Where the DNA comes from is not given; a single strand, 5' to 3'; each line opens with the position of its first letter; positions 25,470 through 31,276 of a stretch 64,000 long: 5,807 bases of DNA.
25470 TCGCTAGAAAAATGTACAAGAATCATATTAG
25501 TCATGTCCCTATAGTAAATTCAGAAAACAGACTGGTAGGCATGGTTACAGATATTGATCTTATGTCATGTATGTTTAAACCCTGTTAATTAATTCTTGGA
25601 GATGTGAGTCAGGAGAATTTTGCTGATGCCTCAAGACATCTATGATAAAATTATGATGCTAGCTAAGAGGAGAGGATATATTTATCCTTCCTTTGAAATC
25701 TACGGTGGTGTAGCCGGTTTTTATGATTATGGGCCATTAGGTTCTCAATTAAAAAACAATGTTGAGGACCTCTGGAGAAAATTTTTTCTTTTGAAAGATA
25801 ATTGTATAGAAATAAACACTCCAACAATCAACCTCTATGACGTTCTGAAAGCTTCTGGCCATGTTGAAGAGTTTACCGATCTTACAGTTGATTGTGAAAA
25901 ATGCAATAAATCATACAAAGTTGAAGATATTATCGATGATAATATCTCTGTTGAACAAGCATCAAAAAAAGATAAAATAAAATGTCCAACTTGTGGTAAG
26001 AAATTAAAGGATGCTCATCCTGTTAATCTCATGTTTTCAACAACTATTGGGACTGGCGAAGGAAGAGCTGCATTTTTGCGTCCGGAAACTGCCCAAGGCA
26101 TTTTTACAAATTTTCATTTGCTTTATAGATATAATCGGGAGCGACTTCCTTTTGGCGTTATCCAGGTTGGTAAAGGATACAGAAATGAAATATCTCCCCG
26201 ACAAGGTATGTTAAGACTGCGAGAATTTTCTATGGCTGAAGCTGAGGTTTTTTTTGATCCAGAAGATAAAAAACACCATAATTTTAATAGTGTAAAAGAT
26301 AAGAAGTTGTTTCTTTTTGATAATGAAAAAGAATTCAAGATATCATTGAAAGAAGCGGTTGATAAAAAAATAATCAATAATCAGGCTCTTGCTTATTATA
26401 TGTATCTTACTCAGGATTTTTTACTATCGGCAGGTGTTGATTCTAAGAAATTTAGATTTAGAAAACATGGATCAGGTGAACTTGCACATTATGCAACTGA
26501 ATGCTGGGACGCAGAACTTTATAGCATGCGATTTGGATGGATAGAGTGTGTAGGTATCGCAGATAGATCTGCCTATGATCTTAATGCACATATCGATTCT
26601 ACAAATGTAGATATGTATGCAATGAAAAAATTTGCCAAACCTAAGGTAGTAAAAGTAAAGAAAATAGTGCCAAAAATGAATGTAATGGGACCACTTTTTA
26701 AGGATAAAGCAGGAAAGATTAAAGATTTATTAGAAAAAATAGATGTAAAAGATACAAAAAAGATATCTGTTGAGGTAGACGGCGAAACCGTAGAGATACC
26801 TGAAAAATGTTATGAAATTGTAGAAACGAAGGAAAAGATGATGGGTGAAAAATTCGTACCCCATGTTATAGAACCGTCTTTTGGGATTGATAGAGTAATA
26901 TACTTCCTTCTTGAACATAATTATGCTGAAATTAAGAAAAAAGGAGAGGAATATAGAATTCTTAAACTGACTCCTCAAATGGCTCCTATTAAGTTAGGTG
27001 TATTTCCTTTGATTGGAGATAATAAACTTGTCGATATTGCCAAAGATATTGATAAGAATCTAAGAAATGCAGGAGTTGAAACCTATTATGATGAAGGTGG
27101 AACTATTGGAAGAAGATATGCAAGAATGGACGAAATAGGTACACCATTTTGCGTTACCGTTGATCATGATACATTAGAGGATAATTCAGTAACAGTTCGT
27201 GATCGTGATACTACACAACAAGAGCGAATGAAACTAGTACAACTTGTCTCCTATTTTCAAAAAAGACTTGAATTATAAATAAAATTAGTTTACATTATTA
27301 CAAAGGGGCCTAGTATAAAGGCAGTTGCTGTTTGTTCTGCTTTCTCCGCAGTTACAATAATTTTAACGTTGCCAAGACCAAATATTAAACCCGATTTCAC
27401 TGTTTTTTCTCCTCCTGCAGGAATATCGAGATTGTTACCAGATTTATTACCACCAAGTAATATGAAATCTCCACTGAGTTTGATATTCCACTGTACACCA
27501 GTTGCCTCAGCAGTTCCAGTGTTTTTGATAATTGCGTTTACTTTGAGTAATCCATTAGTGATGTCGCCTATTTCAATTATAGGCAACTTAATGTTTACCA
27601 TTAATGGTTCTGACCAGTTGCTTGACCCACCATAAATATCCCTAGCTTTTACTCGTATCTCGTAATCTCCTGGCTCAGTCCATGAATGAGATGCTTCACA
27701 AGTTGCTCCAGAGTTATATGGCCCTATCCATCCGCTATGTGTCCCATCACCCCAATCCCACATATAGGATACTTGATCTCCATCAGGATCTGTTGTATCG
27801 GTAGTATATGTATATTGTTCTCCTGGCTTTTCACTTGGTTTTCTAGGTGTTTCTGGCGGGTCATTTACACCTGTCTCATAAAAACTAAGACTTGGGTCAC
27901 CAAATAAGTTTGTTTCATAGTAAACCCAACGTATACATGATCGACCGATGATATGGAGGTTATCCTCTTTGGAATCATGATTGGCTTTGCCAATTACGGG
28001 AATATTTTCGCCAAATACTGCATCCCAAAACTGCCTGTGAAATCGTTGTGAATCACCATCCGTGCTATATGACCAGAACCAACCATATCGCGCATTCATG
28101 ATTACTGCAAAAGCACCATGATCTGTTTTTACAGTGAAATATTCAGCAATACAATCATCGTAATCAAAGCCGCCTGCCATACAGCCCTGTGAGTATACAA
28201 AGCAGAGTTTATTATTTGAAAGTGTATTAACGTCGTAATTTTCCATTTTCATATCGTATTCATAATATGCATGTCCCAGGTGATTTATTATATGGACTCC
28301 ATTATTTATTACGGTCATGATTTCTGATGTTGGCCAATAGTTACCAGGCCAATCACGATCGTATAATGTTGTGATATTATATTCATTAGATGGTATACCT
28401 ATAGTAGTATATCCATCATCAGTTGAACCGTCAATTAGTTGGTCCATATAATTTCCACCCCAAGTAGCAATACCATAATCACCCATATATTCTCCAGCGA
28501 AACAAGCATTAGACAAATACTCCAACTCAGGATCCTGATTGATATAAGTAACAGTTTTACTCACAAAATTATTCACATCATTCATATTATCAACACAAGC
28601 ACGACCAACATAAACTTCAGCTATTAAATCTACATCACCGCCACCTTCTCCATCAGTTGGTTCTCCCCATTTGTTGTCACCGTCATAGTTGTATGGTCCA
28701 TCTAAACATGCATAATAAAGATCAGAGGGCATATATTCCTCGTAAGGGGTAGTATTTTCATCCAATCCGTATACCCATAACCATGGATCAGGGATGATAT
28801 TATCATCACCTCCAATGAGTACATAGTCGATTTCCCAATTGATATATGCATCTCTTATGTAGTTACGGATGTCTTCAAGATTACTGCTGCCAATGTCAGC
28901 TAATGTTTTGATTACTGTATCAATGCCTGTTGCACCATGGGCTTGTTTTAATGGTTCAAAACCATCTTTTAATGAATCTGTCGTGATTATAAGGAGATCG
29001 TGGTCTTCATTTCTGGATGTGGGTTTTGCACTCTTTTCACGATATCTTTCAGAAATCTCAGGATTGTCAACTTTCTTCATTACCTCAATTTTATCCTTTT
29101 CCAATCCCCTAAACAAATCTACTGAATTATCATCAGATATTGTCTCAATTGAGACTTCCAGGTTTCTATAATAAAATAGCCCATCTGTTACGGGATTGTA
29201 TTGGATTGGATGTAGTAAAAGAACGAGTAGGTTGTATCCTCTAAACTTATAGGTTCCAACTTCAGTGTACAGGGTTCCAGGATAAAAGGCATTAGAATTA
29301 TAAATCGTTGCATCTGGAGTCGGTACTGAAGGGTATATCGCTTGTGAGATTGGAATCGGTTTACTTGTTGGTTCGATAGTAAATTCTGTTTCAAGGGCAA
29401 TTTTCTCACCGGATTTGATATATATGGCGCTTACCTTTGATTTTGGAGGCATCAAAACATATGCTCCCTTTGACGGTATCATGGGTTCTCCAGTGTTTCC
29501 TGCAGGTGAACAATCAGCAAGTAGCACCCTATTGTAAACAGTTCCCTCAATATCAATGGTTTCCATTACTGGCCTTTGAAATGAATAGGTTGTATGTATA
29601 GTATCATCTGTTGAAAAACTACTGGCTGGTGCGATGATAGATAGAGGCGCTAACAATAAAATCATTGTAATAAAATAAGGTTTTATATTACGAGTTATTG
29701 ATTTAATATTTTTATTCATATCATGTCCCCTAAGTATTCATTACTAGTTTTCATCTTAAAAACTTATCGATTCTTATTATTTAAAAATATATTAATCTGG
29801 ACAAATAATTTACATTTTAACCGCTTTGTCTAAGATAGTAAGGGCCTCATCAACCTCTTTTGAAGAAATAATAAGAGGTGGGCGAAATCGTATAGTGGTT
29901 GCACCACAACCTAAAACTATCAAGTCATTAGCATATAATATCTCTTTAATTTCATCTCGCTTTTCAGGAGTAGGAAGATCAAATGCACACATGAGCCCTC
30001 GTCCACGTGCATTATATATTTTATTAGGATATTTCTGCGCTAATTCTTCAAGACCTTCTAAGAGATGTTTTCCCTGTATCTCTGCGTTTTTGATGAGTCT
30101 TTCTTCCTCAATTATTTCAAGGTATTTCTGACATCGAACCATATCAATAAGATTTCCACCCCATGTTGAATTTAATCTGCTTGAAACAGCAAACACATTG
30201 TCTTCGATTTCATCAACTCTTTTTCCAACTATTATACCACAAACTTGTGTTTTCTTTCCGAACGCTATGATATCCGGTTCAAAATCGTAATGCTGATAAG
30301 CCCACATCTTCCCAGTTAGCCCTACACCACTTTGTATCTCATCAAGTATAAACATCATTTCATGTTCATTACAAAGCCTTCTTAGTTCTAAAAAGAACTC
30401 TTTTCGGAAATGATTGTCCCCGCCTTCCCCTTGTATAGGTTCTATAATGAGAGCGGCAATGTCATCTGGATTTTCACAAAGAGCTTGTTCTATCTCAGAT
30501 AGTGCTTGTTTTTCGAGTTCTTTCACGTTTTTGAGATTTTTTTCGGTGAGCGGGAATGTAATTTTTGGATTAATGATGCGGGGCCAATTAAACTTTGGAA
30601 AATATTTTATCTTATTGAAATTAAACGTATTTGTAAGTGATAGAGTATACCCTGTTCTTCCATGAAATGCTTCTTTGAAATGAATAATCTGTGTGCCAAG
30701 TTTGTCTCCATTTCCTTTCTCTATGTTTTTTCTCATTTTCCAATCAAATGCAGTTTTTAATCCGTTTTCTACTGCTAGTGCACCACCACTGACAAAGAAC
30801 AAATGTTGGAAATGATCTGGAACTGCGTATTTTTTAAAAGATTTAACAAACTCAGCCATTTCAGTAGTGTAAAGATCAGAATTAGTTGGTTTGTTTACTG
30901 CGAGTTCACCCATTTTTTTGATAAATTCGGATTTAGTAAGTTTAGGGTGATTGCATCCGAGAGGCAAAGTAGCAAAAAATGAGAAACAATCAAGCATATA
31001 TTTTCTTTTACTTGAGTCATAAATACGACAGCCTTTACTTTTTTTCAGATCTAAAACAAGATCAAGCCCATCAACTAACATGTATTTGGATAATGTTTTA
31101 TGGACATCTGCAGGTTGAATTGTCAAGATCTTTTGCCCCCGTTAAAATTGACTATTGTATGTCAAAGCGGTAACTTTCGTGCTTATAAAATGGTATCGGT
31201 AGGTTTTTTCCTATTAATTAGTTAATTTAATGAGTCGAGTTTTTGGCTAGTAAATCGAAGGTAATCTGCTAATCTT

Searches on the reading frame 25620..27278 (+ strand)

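Call 14: search_protein_families(library=pfam, proteins=[window:25620-27278:+])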
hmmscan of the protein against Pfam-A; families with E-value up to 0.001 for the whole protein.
window:25620-27278:+ (552 aa): 2 families
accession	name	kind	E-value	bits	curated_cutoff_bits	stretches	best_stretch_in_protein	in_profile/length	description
PF03129.25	HGTP_anticodon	-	1.1e-23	83.6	21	1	461-549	4-94/94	Anticodon binding domain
PF00587.30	tRNA-synt_2b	-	4.5e-12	46.8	29.3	1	149-434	9-179/179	tRNA synthetase class II core domain (G, H, P, S and T)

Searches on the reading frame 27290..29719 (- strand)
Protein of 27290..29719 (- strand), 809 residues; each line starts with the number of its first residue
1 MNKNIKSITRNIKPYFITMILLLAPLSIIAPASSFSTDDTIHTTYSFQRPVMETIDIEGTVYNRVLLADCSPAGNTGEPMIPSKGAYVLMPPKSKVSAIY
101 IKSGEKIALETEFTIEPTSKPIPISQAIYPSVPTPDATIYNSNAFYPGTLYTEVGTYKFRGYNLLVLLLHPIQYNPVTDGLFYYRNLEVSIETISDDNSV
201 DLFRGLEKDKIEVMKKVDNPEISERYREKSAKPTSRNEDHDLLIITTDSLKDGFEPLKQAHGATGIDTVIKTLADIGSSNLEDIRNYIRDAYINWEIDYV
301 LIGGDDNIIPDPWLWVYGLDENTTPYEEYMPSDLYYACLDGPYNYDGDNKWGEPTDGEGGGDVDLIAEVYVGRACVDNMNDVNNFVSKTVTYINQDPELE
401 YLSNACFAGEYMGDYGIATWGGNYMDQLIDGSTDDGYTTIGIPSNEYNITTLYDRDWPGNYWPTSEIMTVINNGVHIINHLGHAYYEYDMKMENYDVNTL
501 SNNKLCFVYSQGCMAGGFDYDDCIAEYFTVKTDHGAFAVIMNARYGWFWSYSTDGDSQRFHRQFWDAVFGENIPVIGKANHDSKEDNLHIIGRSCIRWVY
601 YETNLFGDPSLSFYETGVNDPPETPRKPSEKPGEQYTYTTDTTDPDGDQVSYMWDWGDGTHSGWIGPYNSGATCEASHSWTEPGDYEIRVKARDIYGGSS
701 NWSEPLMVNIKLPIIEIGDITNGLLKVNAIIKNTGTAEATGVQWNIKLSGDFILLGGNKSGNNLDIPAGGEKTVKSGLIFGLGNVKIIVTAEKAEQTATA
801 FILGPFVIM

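Call 14: search_protein_families(library=pfam, proteins=[window:27290-29719:-])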
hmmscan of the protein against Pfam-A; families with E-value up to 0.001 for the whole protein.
window:27290-29719:- (809 aa): 4 families
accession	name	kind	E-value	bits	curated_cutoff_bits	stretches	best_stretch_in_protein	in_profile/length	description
PF01364.23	Peptidase_C25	-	3.6e-55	188.2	23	1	243-612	2-373/374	Peptidase family C25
PF08126.16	Propeptide_C25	-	1.2e-10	41.3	22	1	41-192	22-171/205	Propeptide_C25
PF18911.6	PKD_4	-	1.2e-09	38.6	27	1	632-704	16-79/85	PKD domain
PF00801.26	PKD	-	7.8e-09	35.9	23.5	1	632-702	13-75/80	PKD domain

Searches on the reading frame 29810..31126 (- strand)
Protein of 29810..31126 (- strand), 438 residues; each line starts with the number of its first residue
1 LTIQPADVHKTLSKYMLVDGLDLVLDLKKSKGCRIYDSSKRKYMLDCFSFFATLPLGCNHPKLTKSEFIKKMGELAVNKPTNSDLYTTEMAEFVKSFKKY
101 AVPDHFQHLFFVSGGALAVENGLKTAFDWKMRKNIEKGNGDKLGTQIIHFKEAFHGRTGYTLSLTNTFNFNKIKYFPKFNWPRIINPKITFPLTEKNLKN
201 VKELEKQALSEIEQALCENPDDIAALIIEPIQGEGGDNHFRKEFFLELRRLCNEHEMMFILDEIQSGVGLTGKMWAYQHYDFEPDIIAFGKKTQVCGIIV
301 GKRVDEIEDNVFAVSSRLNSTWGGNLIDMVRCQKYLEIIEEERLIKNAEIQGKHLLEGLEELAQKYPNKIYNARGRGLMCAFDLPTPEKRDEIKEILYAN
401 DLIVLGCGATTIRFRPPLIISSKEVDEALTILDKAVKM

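Call 14: search_protein_families(library=pfam, proteins=[window:29810-31126:-])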
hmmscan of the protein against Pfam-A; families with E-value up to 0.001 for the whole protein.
window:29810-31126:- (438 aa): 1 family
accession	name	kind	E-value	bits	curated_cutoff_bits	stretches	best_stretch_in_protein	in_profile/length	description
PF00202.27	Aminotran_3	-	1.9e-86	290.7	30.5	1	23-436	9-403/403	Aminotransferase class-III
